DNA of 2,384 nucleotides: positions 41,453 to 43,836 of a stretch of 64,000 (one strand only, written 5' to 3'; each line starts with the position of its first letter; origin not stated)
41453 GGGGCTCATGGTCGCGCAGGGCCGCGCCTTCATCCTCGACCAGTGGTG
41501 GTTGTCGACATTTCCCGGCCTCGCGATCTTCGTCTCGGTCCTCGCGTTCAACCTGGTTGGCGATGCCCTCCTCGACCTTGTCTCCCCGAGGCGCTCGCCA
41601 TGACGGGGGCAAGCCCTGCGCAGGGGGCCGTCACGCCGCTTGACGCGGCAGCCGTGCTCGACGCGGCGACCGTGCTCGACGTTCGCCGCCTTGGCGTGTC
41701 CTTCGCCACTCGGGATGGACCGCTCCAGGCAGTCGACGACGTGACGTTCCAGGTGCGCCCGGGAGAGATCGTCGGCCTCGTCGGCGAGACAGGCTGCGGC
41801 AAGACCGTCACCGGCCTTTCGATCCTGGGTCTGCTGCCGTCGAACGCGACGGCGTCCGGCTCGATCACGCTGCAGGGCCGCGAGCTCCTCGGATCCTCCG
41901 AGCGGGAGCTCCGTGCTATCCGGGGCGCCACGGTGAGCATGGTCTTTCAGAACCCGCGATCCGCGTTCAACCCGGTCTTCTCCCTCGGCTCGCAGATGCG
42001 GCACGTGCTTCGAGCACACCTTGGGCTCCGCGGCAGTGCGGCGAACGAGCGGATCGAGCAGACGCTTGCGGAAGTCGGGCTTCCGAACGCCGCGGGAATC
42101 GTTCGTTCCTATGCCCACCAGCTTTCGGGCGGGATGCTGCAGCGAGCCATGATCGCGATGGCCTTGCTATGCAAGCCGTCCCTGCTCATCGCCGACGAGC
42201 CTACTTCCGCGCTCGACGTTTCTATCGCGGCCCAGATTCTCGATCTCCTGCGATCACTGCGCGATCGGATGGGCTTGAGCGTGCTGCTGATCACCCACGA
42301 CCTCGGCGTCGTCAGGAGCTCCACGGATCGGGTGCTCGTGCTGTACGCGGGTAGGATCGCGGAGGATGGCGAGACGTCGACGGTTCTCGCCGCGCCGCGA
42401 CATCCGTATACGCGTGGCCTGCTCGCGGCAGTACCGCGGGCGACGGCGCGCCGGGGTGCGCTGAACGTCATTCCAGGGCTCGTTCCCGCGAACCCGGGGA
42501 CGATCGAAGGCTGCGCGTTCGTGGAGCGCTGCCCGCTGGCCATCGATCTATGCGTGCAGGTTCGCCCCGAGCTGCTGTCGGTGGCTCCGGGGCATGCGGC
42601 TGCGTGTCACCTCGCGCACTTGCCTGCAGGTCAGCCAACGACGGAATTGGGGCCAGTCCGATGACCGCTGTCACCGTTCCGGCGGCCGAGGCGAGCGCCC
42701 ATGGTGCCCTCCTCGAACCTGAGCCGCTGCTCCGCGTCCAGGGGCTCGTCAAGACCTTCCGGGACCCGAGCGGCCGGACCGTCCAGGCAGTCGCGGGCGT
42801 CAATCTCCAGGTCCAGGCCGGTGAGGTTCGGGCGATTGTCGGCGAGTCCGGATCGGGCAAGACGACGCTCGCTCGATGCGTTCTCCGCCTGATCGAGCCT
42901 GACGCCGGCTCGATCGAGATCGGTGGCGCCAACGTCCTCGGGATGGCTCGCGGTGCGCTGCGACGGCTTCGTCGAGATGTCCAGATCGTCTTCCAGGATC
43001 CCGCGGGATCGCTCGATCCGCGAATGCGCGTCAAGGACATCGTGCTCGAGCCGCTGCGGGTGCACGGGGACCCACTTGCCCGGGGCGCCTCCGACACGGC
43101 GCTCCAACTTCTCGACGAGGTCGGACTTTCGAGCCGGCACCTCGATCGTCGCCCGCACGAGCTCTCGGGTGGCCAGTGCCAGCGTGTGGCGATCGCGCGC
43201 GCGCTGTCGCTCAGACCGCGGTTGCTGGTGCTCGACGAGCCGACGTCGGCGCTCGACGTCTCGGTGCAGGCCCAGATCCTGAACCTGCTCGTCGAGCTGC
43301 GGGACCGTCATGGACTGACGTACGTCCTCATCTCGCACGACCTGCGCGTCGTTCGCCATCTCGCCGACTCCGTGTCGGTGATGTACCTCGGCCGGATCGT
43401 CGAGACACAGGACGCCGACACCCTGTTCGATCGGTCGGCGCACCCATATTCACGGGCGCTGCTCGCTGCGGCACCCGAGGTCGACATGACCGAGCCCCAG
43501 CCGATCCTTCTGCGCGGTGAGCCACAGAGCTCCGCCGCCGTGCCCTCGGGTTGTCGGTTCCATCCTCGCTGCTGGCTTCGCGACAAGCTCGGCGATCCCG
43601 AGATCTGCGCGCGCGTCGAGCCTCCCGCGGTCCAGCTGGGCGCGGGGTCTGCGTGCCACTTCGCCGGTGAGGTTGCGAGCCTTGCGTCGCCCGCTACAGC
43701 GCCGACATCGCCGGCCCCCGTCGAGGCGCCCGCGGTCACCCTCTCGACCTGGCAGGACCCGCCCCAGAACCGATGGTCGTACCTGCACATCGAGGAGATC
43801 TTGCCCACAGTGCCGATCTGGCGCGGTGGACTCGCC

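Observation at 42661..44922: Peptide-importer ATPase fused in one frame to a beta-lactamase-fold serine hydrolase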

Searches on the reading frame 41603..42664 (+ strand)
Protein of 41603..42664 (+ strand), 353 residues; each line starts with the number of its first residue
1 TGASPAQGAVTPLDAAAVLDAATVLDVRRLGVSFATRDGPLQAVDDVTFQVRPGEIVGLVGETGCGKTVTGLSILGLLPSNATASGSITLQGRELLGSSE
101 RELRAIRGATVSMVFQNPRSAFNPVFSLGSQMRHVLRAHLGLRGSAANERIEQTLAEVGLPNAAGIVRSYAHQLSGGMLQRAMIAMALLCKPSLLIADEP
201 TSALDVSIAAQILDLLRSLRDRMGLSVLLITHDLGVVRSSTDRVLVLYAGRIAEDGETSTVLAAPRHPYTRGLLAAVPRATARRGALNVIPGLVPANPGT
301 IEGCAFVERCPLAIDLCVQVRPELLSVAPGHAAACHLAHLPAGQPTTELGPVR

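Call 35: search_protein_families(library=pfam, proteins=[window:41603-42664:+], max_evalue=0.0001)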
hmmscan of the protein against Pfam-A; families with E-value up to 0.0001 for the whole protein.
window:41603-42664:+ (353 aa): 4 families
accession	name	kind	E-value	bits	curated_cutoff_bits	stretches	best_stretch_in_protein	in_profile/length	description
PF00005.33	ABC_tran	-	1.5e-27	97.3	25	1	45-202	2-137/137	ABC transporter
PF08352.17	oligo_HPY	-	1.1e-15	58.2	27.1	1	254-317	2-65/65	Oligopeptide/dipeptide transporter, C-terminal region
PF13304.12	AAA_21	-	9.7e-06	26.3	27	1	171-237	235-303/304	AAA domain, putative AbiEii toxin, Type IV TA system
PF02463.25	SMC_N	-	1.8e-05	24.8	40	1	56-242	26-206/220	RecF/RecN/SMC N terminal domain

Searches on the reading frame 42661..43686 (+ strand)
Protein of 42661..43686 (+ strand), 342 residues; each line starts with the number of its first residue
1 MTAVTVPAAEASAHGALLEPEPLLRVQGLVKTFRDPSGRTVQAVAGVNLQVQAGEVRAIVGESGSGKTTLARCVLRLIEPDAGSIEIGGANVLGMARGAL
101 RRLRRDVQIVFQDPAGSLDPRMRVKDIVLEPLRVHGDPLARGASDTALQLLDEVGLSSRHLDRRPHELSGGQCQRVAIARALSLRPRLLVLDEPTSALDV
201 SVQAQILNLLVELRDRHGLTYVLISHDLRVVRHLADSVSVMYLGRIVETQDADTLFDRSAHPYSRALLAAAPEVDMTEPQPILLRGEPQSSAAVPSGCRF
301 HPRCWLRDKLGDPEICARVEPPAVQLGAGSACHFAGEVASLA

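Call 37: search_solved_structures(query=window:42661-43686:+, max_evalue=1e-40, show_alignments=2)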
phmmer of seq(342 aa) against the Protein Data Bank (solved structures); distinct sequences matched with E-value up to 1e-40: 53.
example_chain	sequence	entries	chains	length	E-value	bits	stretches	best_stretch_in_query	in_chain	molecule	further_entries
8j5q_D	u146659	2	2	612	4.1e-124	417.1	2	15-276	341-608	Uncharacterized ABC transporter ATP-binding protein Rv1281c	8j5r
8j5s_D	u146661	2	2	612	3.1e-123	414.2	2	15-276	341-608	Uncharacterized ABC transporter ATP-binding protein Rv1281c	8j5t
8wd9_D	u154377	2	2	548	2.8e-107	361.8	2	22-274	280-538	Probable dipeptide-transport ATP-binding protein ABC transporter DppD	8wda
8wdb_D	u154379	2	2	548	2e-106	359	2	22-274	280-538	Probable dipeptide-transport ATP-binding protein ABC transporter DppD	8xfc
8z21_D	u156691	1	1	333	2.4e-71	243.7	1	38-320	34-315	Oligopeptide transport ATP-binding protein OppF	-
8z1v_D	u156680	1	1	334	5.8e-70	239.2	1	36-327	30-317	Dipeptide transport ATP-binding protein DppF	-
8z1w_D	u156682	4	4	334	1.5e-69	237.8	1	36-327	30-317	Dipeptide transport ATP-binding protein DppF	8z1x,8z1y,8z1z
8z21_C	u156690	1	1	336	2.9e-59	204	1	18-305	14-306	Oligopeptide transport ATP-binding protein OppD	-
8z1v_C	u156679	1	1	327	1.7e-55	191.6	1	23-334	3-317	Dipeptide transport ATP-binding protein DppD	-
8z1w_C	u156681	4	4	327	4.5e-55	190.3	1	23-334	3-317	Dipeptide transport ATP-binding protein DppD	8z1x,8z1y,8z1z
4fwi_B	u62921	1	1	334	5.9e-49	170.2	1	24-335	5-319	ABC-type dipeptide/oligopeptide/nickel transport system, ATPase component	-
7zk4_A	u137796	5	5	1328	2.7e-47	164.7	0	33-258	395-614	ATP-dependent translocase ABCB1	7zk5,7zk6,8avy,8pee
7zka_A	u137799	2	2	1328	2.7e-47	164.7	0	33-258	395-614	ATP-dependent translocase ABCB1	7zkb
7zk8_A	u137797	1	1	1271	2.8e-47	164.6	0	33-258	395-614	ATP-dependent translocase ABCB1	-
7zk9_A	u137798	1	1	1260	5.3e-47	163.7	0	33-258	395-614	ATP-dependent translocase ABCB1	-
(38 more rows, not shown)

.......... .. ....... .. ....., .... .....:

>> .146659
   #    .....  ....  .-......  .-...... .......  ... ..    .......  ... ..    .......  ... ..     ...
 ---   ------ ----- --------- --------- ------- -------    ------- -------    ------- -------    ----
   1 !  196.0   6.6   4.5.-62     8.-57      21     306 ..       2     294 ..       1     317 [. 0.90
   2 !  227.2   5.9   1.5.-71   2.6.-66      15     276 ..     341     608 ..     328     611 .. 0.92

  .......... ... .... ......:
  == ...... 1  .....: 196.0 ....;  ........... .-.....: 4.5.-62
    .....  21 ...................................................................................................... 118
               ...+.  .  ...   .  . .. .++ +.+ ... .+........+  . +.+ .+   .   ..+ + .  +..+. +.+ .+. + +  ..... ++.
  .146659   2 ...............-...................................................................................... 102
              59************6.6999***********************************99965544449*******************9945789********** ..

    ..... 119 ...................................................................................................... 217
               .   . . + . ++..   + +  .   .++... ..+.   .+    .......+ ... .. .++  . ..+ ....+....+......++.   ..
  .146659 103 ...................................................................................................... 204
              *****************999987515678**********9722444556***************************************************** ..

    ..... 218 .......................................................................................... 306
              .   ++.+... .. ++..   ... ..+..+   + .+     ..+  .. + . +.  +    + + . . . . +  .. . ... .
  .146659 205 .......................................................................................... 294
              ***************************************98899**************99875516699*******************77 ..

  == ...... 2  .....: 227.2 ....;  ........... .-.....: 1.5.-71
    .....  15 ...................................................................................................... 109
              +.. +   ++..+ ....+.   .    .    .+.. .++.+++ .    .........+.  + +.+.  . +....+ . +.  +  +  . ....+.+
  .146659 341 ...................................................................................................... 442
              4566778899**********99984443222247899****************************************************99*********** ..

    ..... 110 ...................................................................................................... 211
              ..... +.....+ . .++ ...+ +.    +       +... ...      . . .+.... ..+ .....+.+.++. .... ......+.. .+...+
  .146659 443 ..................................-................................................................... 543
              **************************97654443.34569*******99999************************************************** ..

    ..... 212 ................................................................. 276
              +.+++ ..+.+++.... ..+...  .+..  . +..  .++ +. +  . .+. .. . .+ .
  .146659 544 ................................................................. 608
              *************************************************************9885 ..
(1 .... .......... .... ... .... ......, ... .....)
